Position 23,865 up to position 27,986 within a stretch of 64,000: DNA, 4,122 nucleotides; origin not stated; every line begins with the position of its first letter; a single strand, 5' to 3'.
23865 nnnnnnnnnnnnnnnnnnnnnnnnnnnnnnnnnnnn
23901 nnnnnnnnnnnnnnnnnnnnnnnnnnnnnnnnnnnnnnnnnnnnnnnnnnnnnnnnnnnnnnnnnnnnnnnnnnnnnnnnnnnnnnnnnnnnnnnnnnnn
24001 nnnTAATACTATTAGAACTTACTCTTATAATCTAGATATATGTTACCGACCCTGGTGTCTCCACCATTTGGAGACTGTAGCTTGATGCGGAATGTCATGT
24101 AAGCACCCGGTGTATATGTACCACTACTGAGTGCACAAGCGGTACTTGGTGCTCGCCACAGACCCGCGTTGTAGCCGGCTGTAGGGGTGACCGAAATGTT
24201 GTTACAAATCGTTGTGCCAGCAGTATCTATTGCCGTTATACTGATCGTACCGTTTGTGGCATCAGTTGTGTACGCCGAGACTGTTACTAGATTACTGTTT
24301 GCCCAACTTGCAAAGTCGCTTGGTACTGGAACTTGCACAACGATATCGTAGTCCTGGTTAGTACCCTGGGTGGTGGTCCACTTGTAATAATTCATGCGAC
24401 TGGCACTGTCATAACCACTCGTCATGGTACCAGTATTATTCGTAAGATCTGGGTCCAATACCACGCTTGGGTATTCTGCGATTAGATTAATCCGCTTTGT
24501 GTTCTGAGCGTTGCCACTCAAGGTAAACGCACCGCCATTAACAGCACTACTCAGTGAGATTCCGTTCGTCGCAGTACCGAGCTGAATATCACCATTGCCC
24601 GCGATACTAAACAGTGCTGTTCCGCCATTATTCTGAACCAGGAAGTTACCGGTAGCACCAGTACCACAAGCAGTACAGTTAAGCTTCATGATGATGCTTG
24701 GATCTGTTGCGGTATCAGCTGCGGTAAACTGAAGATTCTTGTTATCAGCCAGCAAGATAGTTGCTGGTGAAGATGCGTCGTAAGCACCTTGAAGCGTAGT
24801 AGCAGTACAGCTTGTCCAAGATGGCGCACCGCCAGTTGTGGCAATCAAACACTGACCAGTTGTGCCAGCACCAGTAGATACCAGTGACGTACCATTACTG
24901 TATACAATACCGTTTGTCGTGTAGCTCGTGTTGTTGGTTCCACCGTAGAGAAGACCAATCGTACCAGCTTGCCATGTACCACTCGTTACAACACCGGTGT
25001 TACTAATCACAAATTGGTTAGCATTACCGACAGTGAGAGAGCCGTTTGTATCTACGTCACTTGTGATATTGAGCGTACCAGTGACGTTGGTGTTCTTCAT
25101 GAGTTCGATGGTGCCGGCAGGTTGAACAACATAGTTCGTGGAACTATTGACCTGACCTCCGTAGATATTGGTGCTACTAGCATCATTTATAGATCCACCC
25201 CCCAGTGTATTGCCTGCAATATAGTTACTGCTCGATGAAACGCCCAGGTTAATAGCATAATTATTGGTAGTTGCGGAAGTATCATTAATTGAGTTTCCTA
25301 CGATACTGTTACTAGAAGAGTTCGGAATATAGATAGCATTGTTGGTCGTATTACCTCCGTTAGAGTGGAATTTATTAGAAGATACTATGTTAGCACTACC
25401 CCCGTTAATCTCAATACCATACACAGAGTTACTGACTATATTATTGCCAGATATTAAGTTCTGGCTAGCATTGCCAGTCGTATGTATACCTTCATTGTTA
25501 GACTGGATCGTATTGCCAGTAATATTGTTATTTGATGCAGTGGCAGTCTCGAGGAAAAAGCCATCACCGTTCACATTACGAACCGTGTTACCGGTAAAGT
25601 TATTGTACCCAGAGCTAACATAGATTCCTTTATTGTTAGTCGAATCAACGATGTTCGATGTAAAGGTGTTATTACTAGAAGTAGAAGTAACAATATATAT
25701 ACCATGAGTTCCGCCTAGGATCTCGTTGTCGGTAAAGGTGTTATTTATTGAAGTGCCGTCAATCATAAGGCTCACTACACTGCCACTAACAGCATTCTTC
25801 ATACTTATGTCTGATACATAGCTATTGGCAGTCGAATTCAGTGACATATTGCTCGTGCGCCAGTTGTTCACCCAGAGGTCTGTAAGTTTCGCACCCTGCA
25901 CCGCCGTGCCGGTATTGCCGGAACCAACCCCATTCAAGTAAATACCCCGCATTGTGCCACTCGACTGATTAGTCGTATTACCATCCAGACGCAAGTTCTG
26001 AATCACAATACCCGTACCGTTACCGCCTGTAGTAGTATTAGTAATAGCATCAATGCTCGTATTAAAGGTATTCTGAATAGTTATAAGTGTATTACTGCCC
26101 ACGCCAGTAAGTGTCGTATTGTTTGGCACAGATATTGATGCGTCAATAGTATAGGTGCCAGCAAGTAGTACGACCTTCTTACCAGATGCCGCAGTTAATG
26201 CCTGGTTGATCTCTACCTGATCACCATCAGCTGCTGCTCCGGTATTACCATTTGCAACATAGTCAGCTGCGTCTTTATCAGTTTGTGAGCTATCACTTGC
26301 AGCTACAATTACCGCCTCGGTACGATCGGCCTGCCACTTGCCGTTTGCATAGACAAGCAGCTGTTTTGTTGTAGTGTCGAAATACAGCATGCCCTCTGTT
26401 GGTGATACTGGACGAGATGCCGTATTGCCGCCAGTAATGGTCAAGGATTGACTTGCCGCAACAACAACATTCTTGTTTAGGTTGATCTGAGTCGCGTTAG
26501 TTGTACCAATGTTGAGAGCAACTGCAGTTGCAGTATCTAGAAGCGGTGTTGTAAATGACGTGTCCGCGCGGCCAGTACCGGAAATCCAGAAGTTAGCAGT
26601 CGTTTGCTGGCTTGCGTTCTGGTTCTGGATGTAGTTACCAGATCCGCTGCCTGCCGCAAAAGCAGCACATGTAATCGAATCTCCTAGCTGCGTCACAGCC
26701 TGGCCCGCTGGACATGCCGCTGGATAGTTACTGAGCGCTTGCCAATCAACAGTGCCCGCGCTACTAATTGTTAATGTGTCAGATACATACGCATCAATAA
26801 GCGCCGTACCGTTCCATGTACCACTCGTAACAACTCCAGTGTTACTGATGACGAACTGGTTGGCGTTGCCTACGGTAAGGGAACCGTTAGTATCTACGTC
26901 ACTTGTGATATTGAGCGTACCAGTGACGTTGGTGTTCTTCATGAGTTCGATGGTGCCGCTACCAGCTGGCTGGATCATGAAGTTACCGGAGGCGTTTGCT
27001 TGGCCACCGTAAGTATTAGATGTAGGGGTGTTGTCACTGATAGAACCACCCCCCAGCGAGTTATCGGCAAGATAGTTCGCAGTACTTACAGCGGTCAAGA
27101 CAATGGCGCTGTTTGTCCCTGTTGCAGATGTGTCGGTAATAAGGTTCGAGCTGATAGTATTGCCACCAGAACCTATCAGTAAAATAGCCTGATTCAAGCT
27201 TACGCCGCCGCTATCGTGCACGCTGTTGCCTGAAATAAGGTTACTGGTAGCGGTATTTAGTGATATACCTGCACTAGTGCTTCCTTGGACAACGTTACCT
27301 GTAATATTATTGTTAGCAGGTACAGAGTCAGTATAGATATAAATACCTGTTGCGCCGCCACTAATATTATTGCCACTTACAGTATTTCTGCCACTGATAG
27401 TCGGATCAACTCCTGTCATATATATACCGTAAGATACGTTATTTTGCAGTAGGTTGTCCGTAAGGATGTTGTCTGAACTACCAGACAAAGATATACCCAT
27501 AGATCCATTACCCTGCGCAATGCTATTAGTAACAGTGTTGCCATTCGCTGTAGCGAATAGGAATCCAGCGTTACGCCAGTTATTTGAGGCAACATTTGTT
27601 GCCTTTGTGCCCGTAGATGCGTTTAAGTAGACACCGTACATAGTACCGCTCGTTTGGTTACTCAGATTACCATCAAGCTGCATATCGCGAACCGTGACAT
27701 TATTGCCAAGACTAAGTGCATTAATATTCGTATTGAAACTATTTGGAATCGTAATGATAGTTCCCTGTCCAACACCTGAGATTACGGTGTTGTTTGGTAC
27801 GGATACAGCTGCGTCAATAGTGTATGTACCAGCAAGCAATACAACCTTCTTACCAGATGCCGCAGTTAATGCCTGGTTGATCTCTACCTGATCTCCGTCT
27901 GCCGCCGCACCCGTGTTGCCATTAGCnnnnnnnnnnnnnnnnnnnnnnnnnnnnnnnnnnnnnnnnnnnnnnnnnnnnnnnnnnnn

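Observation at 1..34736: About 33 kb island of giant surface proteins organised as a duplicated fibre->Kelch cassette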

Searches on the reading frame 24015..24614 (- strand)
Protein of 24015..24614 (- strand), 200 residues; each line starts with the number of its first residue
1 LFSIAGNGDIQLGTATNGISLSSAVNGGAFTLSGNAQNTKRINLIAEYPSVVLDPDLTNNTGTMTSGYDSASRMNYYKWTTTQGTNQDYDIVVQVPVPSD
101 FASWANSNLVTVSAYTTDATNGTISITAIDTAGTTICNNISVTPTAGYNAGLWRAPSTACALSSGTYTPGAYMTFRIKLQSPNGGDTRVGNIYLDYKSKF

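Call 46: find_homologous_proteins(query=window:24015-24614:-, max_evalue=0.001)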
Query window:24015-24614:- (200 aa): 7 proteins with E <= 0.001 among 360 candidates.
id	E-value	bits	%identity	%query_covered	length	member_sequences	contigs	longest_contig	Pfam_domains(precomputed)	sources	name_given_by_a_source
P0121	4.8e-50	188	52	97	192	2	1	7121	-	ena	-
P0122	2.3e-45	173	51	97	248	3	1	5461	-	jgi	jgi:hypothetical protein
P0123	1.0e-42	164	52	79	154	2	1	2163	-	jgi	jgi:hypothetical protein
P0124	9.4e-33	132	52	62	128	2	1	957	-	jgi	-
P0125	2.4e-31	127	48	63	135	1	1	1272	-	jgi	jgi:hypothetical protein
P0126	5.0e-27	113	38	96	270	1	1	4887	-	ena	-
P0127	2.8e-20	91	40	63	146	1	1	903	-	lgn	-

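Call 60: predict_structure(alignment_id=A3)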
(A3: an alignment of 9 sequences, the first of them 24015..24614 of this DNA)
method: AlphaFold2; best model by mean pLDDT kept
length: 200 residues; sequences in the alignment: 9
mean_pLDDT: 77.9   pTM: 0.70
mean pLDDT of the five models: 77.9, 77.4, 76.4, 75.6, 72.8
residues with pLDDT >= 90: 45; 70-90: 95; 50-70: 55; < 50: 5
segments of 3 or more residues with pLDDT < 50: 1-3
pLDDT, mean of each block of 10 residues (from residue 1): 50 61 57 68 74 60 81 85 77 91 82 87 91 93 73 77 90 92 83 88
secondary structure, 60 per line:
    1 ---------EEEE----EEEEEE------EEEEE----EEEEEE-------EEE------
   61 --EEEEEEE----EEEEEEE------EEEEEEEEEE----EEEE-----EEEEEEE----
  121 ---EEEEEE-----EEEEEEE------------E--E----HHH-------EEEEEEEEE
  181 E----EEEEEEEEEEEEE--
elements in order: E10-13 E18-23 E30-34 E39-44 E52-54 E63-69 E74-80 E87-96 E101-104 E110-116 E124-129 E135-141 E172-181 E186-198

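Call 75: search_protein_representatives(alignment_id=A3)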
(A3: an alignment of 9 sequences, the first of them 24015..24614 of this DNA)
Query: 9 sequences, 195 profile positions. Proteins with E-value up to 0.001 (for the whole library): 2032; up to 1e-10: 1707; up to 1e-30: 581. The best 150 are listed.
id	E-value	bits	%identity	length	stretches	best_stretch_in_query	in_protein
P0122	7.0e-80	283.6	-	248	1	8-195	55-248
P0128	3.3e-73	261.8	-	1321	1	2-195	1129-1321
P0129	5.5e-73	261.1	-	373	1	7-195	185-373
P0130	6.3e-73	260.9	-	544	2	2-194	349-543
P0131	2.1e-72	259.2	-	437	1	3-195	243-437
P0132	2.8e-72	258.8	-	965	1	3-195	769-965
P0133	4.1e-71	254.9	-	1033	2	6-195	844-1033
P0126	1.1e-70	253.6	-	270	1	1-195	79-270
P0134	6.8e-70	251.0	-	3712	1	2-195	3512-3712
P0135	4.2e-69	248.4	-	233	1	10-195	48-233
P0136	2.0e-68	246.2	-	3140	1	4-195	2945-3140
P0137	7.0e-68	244.4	-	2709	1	2-195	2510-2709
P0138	1.5e-67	243.3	-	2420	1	2-195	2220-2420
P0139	2.6e-67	242.5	-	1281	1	1-195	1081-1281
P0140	4.0e-67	241.9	-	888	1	2-195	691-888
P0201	1.3e-54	201.1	-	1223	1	2-195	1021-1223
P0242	3.2e-50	186.8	-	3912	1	8-195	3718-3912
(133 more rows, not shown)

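Call 83: find_encoding_contigs(protein=P0128, flank=7000, max_places=1)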
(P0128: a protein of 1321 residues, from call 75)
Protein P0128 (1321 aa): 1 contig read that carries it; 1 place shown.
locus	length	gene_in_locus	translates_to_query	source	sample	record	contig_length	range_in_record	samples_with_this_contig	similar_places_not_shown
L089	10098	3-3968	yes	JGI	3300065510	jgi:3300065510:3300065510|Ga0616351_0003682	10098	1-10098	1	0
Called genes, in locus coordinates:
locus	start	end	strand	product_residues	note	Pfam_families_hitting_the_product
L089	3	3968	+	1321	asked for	PF12708:Pect-lyase_RHGA_epim, PF13229:Beta_helix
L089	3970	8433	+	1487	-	PF13964:Beta-prop_Calicin, PF24681:Kelch_KLHDC2_KLHL20_DRC7, PF13415:Beta-prop_FBX42, PF24681:Kelch_KLHDC2_KLHL20_DRC7, PF13415:Beta-prop_FBX42, PF24681:Kelch_KLHDC2_KLHL20_DRC7, PF24681:Kelch_KLHDC2_KLHL20_DRC7, PF13964:Beta-prop_Calicin, +5 more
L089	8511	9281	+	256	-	PF00142:Fer4_NifH (weak), PF01656:CbiA, PF02374:ArsA_ATPase (weak), PF06564:CBP_BcsQ, PF09140:MipZ, PF10609:ParA, PF13614:AAA_31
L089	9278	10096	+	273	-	?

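Call 84: find_encoding_contigs(protein=P0132, flank=7000, max_places=1)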
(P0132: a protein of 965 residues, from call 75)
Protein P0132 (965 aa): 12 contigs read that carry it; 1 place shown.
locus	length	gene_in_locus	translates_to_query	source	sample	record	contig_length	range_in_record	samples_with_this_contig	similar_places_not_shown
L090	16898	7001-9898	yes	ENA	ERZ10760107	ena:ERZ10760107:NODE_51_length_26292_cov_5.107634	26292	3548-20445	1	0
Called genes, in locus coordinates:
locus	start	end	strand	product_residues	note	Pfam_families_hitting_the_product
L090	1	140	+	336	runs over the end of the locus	-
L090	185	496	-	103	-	PF02823:ATP-synt_DE_N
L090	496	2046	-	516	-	PF00006:ATP-synt_ab, PF22919:ATP-synt_VA_C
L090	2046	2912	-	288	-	PF00231:ATP-synt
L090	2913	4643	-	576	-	PF00006:ATP-synt_ab, PF00306:ATP-synt_ab_C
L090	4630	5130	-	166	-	-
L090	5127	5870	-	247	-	-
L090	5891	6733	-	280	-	-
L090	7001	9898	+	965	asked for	PF12708:Pect-lyase_RHGA_epim, PF05048:NosD, PF13229:Beta_helix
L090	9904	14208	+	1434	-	PF24681:Kelch_KLHDC2_KLHL20_DRC7, PF24681:Kelch_KLHDC2_KLHL20_DRC7, PF13415:Beta-prop_FBX42 (weak), PF24681:Kelch_KLHDC2_KLHL20_DRC7, PF24981:Beta-prop_ATRN-LZTR1 (weak), PF13415:Beta-prop_FBX42, PF13964:Beta-prop_Calicin (weak), PF24681:Kelch_KLHDC2_KLHL20_DRC7, +2 more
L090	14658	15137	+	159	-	-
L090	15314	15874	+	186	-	PF00149:Metallophos (weak)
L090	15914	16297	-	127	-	-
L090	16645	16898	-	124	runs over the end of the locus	PF00072:Response_reg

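Call 85: find_encoding_contigs(protein=P0242, flank=7000, max_places=1)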
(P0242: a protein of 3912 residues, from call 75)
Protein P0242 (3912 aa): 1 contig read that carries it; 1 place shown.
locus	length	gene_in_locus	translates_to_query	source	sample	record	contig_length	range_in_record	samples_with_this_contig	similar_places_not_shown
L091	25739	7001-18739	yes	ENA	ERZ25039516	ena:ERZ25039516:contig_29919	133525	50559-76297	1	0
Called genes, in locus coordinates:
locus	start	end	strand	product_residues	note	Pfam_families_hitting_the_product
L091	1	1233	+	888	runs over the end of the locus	PF00521:DNA_topoisoIV, PF03989:DNA_gyraseA_C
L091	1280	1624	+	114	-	-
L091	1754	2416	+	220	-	PF02604:PhdYeFM_antitox (weak), PF00583:Acetyltransf_1, PF13673:Acetyltransf_10, PF13508:Acetyltransf_7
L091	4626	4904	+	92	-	-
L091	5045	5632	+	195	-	-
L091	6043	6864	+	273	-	-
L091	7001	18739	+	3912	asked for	-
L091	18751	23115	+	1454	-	PF24681:Kelch_KLHDC2_KLHL20_DRC7, PF24981:Beta-prop_ATRN-LZTR1, PF24681:Kelch_KLHDC2_KLHL20_DRC7, PF13415:Beta-prop_FBX42, PF24681:Kelch_KLHDC2_KLHL20_DRC7, PF24981:Beta-prop_ATRN-LZTR1, PF13415:Beta-prop_FBX42, PF24681:Kelch_KLHDC2_KLHL20_DRC7, +7 more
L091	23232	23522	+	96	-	-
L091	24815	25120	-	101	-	-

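Call 86: find_encoding_contigs(protein=P0201, flank=7000, max_places=1)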
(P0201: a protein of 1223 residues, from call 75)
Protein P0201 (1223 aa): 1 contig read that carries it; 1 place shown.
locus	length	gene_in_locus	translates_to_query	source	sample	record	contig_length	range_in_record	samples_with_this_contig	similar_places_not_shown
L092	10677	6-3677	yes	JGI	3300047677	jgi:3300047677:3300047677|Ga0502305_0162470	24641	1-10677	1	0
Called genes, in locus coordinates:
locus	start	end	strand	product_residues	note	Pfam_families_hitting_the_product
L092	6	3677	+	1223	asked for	PF12708:Pect-lyase_RHGA_epim, PF13229:Beta_helix, PF05048:NosD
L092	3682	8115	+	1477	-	PF01344:Kelch_1 (faint), PF13964:Beta-prop_Calicin (faint), PF24681:Kelch_KLHDC2_KLHL20_DRC7, PF24996:NANM (faint), PF25210:Kelch_FKB95 (faint), PF24681:Kelch_KLHDC2_KLHL20_DRC7, PF13415:Beta-prop_FBX42 (weak), PF24681:Kelch_KLHDC2_KLHL20_DRC7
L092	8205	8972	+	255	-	PF00142:Fer4_NifH (weak), PF01656:CbiA, PF02374:ArsA_ATPase (weak), PF06564:CBP_BcsQ, PF09140:MipZ (weak), PF10609:ParA, PF13614:AAA_31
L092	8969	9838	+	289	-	PF02195:ParB_N, PF17762:HTH_ParB, PF23552:ParB_C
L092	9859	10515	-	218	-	PF10502:Peptidase_S26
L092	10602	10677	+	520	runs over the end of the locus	PF03816:LytR_cpsA_psr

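Call 89: fold_search(model_id=the predicted structure, library=viral)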
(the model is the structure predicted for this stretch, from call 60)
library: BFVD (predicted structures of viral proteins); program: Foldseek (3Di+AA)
matches with E <= 10: 1196; with E <= 0.001: 47
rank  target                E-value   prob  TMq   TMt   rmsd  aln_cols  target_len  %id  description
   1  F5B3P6                5.9e-07  1.00  0.47  0.44  12.2       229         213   14  (no name in the UniProt tables at hand)
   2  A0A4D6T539            3.8e-06  1.00  0.39  0.30   6.2       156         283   15  Tail fiber family protein [Klebsiella phage vB_KpnP_FZ12]
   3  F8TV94                7.2e-06  1.00  0.44  0.27   9.8       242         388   14  (no name in the UniProt tables at hand)
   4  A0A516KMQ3            1.3e-05  1.00  0.38  0.17  10.0       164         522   16  Putative pectate lyase protein [Bacillus phage vB_BmeM-Goe8]
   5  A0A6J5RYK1            1.4e-05  1.00  0.48  0.26   9.0       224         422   15  Uncharacterized protein [uncultured Caudovirales phage]
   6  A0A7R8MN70            2.2e-05  1.00  0.45  0.15   5.4       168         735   14  (no name in the UniProt tables at hand)
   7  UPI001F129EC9         3.5e-05  1.00  0.35  0.14   7.4       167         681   17  (no name look-up for this kind of identifier)
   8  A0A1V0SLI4            3.7e-05  1.00  0.47  0.18   8.4       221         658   12  Collagen triple helix repeat containing protein [Klosneuvirus KNV1]
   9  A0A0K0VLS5            5.1e-05  1.00  0.39  0.13   5.6       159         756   15  Tail fiber protein [Klebsiella phage KLPN1]
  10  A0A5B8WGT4            7.1e-05  1.00  0.36  0.21   6.9       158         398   17  Esterase [Arthrobacter phage Qui]
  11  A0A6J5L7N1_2          9.2e-05  1.00  0.43  0.12   9.0       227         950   15  Uncharacterized protein [uncultured Caudovirales phage]
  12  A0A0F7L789            9.7e-05  1.00  0.50  0.28  14.2       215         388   16  Uncharacterized protein [uncultured marine virus]
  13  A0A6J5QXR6            1.2e-04  1.00  0.39  0.12  10.7       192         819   17  Uncharacterized protein [uncultured Caudovirales phage]
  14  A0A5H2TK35            1.3e-04  1.00  0.39  0.10   5.5       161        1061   15  (no name in the UniProt tables at hand)
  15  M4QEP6                1.3e-04  1.00  0.30  0.16  12.4       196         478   16  Uncharacterized protein [Synechococcus phage S-CAM1]
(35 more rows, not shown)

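Call 96: search_protein_families(library=pfam, proteins=[window:24015-24614:-], max_evalue=10)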
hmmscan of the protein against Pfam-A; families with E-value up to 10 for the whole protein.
window:24015-24614:- (200 aa): 0 families

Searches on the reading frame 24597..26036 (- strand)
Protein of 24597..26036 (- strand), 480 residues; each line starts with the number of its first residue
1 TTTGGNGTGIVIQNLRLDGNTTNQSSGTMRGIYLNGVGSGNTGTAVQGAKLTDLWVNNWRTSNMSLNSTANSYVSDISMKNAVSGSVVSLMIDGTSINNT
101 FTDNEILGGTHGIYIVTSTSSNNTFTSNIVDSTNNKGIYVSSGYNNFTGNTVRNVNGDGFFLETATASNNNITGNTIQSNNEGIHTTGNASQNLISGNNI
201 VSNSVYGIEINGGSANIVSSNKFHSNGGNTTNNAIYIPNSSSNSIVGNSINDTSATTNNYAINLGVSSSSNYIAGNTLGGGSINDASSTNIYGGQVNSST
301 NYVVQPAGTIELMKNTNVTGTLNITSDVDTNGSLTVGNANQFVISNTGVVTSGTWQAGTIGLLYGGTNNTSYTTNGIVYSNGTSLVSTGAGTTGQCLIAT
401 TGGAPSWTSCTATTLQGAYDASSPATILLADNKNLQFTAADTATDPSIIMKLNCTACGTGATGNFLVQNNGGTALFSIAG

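Call 100: search_protein_families(library=pfam, proteins=[window:24597-26036:-], max_evalue=0.01)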
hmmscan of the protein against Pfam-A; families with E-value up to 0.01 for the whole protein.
window:24597-26036:- (480 aa): 2 families
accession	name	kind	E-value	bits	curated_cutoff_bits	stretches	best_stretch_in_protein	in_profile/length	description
PF13229.12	Beta_helix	-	1.7e-13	50.9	25.9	2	121-278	9-158/158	Right handed beta helix region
PF05048.19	NosD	-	3.2e-11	43.5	23.6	1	26-205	14-174/212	Periplasmic copper-binding protein (NosD)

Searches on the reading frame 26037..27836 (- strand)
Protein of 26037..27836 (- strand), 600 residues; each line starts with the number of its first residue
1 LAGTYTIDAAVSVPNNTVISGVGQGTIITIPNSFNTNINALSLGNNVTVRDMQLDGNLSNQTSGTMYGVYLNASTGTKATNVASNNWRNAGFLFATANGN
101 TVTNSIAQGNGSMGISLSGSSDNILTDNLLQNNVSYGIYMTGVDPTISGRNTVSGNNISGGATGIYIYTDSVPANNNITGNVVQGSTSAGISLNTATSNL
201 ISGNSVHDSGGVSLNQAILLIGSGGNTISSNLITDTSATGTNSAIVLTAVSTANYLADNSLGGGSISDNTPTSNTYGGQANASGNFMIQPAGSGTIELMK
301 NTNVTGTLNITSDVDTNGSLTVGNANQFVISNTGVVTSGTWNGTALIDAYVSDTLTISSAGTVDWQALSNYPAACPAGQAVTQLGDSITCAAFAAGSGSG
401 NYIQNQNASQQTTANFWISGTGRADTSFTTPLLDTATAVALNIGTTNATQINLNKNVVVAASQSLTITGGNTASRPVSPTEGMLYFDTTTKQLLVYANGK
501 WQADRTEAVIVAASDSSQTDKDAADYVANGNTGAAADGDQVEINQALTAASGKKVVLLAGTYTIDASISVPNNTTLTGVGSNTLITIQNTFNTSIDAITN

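Call 100: search_protein_families(library=pfam, proteins=[window:26037-27836:-], max_evalue=0.01)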
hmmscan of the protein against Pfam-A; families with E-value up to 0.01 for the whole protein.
window:26037-27836:- (600 aa): 2 families
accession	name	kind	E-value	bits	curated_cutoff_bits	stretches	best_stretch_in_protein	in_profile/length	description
PF05048.19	NosD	-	4.2e-18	66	23.6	2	54-170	29-136/212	Periplasmic copper-binding protein (NosD)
PF13229.12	Beta_helix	-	7.7e-14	52.1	25.9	2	46-206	10-158/158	Right handed beta helix region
